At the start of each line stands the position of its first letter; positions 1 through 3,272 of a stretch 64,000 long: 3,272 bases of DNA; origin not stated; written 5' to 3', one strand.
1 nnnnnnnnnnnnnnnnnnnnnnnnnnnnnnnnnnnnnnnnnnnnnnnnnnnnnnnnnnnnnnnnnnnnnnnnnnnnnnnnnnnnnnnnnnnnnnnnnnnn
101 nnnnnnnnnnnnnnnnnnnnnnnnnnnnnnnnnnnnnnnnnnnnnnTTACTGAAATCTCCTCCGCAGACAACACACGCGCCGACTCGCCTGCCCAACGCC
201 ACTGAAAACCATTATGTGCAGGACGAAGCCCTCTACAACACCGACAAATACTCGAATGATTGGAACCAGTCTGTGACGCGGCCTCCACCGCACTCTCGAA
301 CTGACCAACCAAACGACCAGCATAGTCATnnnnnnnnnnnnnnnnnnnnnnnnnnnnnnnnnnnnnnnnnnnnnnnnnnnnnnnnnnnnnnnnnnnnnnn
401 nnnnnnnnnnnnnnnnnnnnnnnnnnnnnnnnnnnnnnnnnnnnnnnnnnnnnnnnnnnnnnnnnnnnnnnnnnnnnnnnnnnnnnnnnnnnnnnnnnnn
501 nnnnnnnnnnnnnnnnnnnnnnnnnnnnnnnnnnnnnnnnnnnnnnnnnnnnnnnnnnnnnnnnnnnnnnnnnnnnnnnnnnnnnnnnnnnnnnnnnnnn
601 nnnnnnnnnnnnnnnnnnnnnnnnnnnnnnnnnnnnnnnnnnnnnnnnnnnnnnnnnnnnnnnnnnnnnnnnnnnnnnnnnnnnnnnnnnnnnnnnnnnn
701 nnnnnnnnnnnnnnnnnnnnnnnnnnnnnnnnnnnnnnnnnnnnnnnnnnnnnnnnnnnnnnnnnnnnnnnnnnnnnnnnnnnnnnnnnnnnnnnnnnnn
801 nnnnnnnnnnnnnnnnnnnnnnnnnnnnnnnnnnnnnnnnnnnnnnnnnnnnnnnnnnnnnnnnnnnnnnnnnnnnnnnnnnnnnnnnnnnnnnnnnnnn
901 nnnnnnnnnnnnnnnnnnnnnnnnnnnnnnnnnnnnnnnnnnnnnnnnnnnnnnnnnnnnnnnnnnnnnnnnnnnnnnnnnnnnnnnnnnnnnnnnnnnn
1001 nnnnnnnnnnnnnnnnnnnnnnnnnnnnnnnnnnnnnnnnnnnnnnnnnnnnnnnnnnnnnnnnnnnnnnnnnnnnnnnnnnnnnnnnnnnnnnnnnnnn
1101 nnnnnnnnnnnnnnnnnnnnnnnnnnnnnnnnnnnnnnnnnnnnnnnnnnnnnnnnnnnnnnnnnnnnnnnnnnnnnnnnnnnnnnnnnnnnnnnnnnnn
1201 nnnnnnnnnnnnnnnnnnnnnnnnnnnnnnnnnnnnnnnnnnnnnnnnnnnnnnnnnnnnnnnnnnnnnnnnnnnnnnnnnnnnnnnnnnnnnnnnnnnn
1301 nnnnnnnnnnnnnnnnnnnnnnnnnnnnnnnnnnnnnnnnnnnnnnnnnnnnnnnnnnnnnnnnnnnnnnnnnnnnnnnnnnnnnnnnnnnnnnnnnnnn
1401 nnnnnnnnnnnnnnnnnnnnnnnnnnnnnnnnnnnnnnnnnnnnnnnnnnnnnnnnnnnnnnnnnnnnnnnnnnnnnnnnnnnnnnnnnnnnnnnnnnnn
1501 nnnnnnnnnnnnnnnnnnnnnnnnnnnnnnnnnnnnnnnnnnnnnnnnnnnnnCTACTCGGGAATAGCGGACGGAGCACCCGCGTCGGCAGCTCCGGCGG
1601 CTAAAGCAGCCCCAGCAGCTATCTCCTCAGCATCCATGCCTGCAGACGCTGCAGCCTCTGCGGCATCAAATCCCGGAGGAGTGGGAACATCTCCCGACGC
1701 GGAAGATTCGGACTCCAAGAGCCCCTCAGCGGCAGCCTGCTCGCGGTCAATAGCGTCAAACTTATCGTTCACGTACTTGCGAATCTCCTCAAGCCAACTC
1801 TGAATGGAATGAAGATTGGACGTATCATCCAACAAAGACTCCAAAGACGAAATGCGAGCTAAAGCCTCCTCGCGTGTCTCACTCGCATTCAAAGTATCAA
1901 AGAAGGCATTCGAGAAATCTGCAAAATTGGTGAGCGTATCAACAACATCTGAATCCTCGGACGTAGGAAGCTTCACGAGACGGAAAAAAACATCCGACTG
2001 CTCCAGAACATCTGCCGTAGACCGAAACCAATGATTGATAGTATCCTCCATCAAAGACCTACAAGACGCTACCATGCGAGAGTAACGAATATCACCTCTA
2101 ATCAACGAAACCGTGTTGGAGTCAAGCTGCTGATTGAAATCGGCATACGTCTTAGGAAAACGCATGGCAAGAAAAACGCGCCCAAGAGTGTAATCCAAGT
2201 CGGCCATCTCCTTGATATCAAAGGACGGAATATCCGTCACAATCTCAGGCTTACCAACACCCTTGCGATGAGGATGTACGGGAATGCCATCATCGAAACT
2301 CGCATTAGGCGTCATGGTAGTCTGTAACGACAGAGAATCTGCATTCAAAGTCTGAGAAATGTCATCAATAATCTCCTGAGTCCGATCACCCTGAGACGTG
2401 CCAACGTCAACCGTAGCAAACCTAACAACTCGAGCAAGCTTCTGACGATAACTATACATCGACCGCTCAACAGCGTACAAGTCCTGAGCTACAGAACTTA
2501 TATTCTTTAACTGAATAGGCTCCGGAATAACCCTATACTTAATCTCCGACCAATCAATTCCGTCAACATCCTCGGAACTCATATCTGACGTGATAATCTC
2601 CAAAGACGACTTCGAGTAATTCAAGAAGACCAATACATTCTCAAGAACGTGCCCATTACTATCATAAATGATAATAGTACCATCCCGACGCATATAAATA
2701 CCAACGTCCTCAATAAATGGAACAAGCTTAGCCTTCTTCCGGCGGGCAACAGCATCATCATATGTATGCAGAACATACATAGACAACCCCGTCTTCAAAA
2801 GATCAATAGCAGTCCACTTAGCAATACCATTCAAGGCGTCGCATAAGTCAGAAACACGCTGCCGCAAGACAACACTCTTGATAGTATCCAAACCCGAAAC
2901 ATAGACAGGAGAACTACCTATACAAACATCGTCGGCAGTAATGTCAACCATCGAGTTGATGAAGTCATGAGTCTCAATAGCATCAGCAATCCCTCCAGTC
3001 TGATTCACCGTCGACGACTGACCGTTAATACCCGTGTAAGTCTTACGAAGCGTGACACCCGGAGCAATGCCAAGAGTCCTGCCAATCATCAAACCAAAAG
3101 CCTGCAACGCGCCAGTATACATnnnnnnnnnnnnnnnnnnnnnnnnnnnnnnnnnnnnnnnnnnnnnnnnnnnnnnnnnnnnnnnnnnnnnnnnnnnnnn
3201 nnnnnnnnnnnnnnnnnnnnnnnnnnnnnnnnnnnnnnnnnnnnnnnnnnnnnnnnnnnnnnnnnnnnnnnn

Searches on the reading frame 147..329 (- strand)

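Call 28: search_protein_families(library=pfam, alignment_id=A1, max_evalue=0.001)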
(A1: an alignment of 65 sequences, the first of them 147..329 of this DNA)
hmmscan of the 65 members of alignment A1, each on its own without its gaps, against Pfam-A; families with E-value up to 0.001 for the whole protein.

A. member 1, window:147-329:- (60 aa): 0 families

B. families by the number of members that match (of 65 scanned): 15 families
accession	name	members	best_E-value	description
PF07282.18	Cas12f1-like_TNB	2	5.1e-25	Cas12f1-like, TNB domain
PF01385.25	OrfB_IS605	2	2.3e-22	Probable transposase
PF18925.5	DUF5675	1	4e-29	Family of unknown function (DUF5675)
PF13177.12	DNA_pol3_delta2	1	2.3e-19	DNA polymerase III, delta subunit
PF12323.14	HTH_OrfB_IS605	1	7.2e-19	Helix-turn-helix domain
PF25109.1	HAD_PNKP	1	1.1e-18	Polynucleotide kinase PNKP phosphatase domain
PF00210.30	Ferritin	1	3.5e-15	Ferritin-like domain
PF01966.28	HD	1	9.2e-10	HD domain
PF04542.20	Sigma70_r2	1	1.2e-08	Sigma-70 region 2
PF00149.33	Metallophos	1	3.4e-08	Calcineurin-like phosphoesterase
PF12898.13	Stc1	1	1.4e-06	Stc1 domain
PF12850.12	Metallophos_2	1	3.9e-06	Calcineurin-like phosphoesterase superfamily domain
PF02915.23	Rubrerythrin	1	4.6e-05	Rubrerythrin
PF02086.21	MethyltransfD12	1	0.00059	D12 class N6 adenine-specific DNA methyltransferase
PF13401.12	AAA_22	1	0.00069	AAA domain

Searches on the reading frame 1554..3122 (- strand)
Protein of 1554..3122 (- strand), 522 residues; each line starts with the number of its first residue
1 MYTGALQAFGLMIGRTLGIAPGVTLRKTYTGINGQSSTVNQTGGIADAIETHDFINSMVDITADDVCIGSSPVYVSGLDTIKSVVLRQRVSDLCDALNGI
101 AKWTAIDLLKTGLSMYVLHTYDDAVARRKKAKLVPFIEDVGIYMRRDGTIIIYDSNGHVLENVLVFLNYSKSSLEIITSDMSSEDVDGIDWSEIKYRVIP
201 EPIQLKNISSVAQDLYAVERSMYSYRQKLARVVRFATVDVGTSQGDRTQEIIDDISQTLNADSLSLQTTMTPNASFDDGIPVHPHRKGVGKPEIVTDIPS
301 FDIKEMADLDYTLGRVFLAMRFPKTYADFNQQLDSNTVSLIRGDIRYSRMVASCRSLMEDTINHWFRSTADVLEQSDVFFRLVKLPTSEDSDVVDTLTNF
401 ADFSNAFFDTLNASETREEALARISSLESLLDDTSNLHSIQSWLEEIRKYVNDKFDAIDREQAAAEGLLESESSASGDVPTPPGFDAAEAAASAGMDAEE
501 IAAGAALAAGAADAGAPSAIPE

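Call 17: search_protein_families(library=pfam, proteins=[window:1554-3122:-], max_evalue=0.001)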
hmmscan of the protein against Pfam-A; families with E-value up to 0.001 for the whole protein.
window:1554-3122:- (522 aa): 1 family
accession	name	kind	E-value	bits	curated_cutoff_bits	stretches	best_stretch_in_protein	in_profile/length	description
PF07230.16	Portal_T4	-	3.7e-07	29.7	22.9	1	205-367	178-348/433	Bacteriophage T4-like portal protein (Gp20)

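Call 18: search_protein_families(library=phrogs, proteins=[window:1554-3122:-], max_evalue=0.001)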
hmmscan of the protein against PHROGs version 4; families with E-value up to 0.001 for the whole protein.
window:1554-3122:- (522 aa): 1 family
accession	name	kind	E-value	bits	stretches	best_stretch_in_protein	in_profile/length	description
phrog_213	-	head and packaging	0.0009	18.9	0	207-367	245-412/528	portal protein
